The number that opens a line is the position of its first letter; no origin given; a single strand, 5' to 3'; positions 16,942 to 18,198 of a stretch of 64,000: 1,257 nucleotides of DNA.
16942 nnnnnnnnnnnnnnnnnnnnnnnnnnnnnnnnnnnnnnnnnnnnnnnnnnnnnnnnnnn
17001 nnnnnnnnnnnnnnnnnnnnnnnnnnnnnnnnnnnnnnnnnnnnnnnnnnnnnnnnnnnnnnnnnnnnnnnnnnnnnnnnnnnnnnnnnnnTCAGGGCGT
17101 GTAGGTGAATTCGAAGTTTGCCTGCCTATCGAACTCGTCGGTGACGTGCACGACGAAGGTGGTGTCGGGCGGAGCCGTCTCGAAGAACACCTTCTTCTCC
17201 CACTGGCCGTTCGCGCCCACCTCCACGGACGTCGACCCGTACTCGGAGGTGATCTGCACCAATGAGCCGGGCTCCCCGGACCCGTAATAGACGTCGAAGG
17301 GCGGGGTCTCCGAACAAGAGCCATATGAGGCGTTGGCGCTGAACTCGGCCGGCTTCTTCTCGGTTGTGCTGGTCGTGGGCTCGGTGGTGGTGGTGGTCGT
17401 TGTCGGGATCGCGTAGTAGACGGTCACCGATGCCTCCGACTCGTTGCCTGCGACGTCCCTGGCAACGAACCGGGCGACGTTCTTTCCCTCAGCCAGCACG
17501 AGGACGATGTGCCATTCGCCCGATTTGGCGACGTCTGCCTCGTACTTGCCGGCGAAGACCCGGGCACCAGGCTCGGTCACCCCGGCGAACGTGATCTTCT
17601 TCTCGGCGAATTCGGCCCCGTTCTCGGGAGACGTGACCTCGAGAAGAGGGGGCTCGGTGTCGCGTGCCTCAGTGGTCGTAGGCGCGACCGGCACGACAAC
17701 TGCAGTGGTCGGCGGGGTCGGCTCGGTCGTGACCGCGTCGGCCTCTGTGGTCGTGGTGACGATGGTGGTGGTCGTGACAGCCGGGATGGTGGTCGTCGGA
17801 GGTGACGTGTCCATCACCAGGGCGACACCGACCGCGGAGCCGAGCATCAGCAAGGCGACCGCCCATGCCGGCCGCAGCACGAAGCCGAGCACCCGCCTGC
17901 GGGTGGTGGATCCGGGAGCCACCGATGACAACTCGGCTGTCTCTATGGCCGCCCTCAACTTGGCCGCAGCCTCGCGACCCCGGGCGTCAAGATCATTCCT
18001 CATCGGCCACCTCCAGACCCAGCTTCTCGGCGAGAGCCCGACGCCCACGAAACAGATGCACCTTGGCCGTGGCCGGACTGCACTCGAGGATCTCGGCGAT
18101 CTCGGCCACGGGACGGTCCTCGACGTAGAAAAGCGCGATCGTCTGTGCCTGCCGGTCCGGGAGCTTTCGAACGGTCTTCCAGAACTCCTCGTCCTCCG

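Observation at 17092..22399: ECF sigma/anti-sigma operon whose anti-sigma sensor module is duplicated as a divergently encoded secreted protein, next to a 927-aa membrane protein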

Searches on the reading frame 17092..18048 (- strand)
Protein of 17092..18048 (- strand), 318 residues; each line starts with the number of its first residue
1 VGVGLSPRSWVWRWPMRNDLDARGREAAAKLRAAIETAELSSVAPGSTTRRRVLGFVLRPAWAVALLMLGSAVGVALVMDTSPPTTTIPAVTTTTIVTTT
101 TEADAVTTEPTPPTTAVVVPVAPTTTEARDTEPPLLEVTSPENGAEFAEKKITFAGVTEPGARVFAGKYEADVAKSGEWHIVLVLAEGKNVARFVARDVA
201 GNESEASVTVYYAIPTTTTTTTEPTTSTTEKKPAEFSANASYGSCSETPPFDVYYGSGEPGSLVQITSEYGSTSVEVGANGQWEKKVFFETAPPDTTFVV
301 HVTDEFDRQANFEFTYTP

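Call 4: search_protein_families(library=pfam, proteins=[window:17092-18048:-], max_evalue=0.1)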
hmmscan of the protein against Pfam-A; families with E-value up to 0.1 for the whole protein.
window:17092-18048:- (318 aa): 3 families
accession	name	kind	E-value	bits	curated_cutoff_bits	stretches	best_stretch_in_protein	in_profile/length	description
PF09136.16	Glucodextran_B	-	2.6e-08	34.1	27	1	134-211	1-80/83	Glucodextranase, domain B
PF19077.6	Big_13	-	0.00086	20.2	27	1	168-209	53-97/102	Bacterial Ig-like domain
PF21827.1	New_glue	-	0.088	13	31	0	67-126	5-61/94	New glue protein family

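Call 7: search_protein_families(library=ncbifam, proteins=[window:17092-18048:-], max_evalue=0.01)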
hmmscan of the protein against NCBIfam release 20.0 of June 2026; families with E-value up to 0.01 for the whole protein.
window:17092-18048:- (318 aa): 1 family
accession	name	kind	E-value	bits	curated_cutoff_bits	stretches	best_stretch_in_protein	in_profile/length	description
NF033510.3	Ca_tandemer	repeat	0.0013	19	50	0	148-204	29-96/96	Ca2+-stabilized repeat-containing adhesin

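Call 36: search_solved_structures(query=window:17092-18003:-, max_evalue=1)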
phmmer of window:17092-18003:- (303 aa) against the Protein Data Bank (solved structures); distinct sequences matched with E-value up to 1: 6.
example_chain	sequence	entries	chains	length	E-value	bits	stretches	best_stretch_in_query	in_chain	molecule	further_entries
4p5i_A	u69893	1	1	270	0.097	15.3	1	66-104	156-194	Chemokine binding protein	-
4zk9_A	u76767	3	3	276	0.1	15.2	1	66-104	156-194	Chemokine binding protein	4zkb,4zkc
4nef_A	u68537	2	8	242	0.34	13.5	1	42-118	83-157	Aquaporin-2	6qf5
8vvx_X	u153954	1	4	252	0.37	13.3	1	42-118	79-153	Aquaporin-2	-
8gcl_A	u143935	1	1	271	0.44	13.1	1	42-118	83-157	Aquaporin-2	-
4oj2_X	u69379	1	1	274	0.45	13.1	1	42-118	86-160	Aquaporin-2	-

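Call 52: find_homologous_proteins(query=window:17092-18003:-)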
Query window:17092-18003:- (303 aa): 147 proteins with E <= 0.001 among 8000 candidates; the best 120 are listed.
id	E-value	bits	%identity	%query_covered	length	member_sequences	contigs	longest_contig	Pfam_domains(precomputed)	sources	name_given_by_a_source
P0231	3.1e-188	642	100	100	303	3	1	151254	PF09136.17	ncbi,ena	-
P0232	1.2e-152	525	80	100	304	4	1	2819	PF09136.17,PF19077.7,PF17936.8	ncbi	ncbi:MAG: hypothetical protein WCA93_11245 [Acidimicrobiia bacterium]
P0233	1.7e-146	505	78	100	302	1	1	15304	PF09136.17,PF19077.7,PF17936.8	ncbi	ncbi:MAG: hypothetical protein WBZ45_08550 [Acidimicrobiia bacterium]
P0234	4.0e-130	451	70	100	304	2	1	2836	PF09136.17,PF17936.8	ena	-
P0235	6.1e-129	447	71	100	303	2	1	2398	PF09136.17,PF17936.8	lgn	-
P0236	1.5e-128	446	69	100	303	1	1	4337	PF09136.17,PF17936.8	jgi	jgi:hypothetical protein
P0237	5.2e-125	434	66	100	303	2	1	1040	PF09136.17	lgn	-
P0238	1.1e-124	433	66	100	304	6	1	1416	PF09136.17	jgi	-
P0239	3.0e-123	429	68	100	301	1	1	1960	PF09136.17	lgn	-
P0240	4.3e-123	428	67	100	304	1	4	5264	PF09136.17,PF17936.8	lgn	-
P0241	3.0e-121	422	68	100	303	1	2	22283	PF09136.17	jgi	jgi:Glucodextranase, domain B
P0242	1.0e-120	420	66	100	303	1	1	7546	PF09136.17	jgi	-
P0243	2.2e-118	413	67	100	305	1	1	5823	PF09136.17,PF17936.8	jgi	-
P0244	9.2e-117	407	66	100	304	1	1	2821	PF09136.17,PF17936.8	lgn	-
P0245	1.0e-116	407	63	100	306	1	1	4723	PF09136.17,PF17936.8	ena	-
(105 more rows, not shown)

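Call 58: predict_structure(alignment_id=A3)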
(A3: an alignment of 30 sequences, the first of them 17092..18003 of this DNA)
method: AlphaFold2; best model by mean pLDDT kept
length: 303 residues; sequences in the alignment: 30
mean_pLDDT: 74.5   pTM: 0.35
mean pLDDT of the five models: 74.5, 74.5, 73.4, 73.1, 71.8
residues with pLDDT >= 90: 155; 70-90: 35; 50-70: 22; < 50: 91
segments of 3 or more residues with pLDDT < 50: 24-100, 203-215
pLDDT, mean of each block of 10 residues (from residue 1): 71 79 49 36 41 39 32 41 39 44 57 82 96 94 96 96 96 95 96 91 48 56 94 95 95 94 95 94 95 94 92
secondary structure, 60 per line:
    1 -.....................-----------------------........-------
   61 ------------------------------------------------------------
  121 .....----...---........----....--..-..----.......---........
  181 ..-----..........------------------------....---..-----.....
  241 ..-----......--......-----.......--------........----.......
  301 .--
elements in order: H2-22 H46-53 E121-125 E130-132 E136-143 E148-151 E163-169 E173-182 E188-197 E222-225 E236-242 E248-253 E256-261 E267-273 E282-289 E294-301
